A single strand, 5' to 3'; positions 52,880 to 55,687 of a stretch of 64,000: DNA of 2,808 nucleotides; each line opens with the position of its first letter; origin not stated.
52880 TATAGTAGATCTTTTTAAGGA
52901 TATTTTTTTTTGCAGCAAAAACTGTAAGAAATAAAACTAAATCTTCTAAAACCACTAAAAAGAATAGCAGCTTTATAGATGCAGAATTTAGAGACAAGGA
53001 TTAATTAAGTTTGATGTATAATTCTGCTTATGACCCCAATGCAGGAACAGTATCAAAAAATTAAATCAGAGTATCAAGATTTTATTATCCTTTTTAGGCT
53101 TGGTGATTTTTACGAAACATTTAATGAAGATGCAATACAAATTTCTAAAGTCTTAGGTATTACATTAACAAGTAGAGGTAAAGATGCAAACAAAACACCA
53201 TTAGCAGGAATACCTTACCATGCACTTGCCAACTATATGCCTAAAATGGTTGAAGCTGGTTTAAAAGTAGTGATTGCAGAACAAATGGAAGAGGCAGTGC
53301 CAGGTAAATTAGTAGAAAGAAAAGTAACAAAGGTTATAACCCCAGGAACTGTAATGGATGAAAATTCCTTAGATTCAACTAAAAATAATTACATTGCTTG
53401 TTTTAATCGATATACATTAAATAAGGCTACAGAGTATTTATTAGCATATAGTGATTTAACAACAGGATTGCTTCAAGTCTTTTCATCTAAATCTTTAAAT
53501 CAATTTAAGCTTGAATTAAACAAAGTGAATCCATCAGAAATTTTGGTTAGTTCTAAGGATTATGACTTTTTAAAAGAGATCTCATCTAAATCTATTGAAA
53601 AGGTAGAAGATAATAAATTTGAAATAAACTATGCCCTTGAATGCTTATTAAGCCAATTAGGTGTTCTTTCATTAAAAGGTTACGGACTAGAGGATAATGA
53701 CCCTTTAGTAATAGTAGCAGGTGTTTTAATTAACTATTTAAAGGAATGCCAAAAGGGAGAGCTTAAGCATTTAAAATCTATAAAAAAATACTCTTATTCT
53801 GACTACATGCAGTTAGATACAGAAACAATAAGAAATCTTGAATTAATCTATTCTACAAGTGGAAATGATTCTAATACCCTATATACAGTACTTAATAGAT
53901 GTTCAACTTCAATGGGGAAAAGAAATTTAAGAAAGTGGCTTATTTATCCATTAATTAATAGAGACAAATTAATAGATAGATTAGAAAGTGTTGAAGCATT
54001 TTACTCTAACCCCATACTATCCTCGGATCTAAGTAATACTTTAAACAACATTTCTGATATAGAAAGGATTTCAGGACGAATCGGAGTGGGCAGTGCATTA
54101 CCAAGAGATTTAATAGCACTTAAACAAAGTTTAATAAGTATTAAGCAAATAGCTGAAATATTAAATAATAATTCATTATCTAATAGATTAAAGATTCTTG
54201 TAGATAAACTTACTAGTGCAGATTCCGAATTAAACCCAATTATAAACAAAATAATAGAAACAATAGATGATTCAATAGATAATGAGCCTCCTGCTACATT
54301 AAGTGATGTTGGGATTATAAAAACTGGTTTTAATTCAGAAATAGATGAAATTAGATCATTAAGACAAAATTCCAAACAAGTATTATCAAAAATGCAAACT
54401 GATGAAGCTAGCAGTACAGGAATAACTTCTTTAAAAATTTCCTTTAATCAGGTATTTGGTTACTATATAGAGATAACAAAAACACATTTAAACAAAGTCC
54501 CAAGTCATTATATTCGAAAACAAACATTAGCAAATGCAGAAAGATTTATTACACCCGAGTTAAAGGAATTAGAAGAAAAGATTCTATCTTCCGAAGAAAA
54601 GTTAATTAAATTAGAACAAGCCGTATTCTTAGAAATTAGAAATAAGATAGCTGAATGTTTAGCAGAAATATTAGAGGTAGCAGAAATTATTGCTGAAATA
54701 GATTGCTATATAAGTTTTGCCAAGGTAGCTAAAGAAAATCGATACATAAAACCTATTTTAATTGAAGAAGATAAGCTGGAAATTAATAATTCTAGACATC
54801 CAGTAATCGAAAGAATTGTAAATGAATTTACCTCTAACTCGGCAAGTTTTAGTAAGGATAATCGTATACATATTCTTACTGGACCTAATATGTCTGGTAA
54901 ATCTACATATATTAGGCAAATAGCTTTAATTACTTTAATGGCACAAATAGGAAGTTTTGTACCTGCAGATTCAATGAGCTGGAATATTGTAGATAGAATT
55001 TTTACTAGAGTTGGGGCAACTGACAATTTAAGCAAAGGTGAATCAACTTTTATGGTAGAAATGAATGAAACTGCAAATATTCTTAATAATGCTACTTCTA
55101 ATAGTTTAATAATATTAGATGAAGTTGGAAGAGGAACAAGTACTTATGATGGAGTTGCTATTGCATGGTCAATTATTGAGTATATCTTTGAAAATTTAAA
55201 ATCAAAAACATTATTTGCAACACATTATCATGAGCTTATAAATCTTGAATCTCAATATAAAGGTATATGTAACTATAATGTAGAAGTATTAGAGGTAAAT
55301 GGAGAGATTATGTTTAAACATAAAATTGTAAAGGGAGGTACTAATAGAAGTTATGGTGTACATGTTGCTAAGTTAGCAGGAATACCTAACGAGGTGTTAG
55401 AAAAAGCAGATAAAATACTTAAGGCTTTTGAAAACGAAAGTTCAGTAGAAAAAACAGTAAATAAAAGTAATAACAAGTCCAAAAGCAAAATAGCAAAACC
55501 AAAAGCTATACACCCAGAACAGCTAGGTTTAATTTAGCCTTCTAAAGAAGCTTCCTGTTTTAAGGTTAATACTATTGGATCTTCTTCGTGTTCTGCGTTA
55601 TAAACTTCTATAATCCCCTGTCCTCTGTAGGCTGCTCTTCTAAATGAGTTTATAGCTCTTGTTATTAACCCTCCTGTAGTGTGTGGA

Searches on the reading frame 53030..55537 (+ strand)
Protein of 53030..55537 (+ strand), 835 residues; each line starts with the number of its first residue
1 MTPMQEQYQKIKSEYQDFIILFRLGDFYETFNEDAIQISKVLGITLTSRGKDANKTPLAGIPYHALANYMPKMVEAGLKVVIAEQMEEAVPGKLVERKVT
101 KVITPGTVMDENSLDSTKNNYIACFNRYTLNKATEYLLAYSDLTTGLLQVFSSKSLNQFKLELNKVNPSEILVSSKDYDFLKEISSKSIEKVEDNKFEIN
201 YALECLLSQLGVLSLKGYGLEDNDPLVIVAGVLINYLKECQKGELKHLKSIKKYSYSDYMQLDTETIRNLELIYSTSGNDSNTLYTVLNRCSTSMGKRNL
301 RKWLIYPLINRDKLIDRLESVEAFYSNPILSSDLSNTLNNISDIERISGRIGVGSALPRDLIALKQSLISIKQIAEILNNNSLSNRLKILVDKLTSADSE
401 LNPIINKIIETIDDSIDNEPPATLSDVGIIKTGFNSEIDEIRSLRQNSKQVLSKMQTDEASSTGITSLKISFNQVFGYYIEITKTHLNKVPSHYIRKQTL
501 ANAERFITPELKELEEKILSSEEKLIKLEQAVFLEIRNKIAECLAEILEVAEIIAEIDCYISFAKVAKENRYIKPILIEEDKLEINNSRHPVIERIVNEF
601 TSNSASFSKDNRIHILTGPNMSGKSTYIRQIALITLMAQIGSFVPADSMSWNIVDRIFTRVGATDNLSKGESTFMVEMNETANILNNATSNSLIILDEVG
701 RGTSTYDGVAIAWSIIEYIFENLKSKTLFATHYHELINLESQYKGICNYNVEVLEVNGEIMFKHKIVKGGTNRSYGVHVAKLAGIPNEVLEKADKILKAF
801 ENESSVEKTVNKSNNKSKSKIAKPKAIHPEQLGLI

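Call 34: search_protein_families(library=pfam, proteins=[window:53030-55537:+], max_evalue=0.0001)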
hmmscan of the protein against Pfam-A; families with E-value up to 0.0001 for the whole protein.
window:53030-55537:+ (835 aa): 5 families
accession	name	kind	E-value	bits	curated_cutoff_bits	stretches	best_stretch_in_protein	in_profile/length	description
PF00488.27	MutS_V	-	6.3e-85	284.3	30.2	1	615-800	2-187/188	MutS domain V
PF05192.23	MutS_III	-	1.9e-46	159.3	34.1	1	266-564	2-194/194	MutS domain III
PF01624.25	MutS_I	-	5.1e-38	130.2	20.6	1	2-111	1-112/113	MutS domain I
PF05190.23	MutS_IV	-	7.3e-31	106.8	22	1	433-523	1-91/92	MutS family domain IV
PF05188.22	MutS_II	-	3.6e-16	60.2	25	1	120-249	1-133/133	MutS domain II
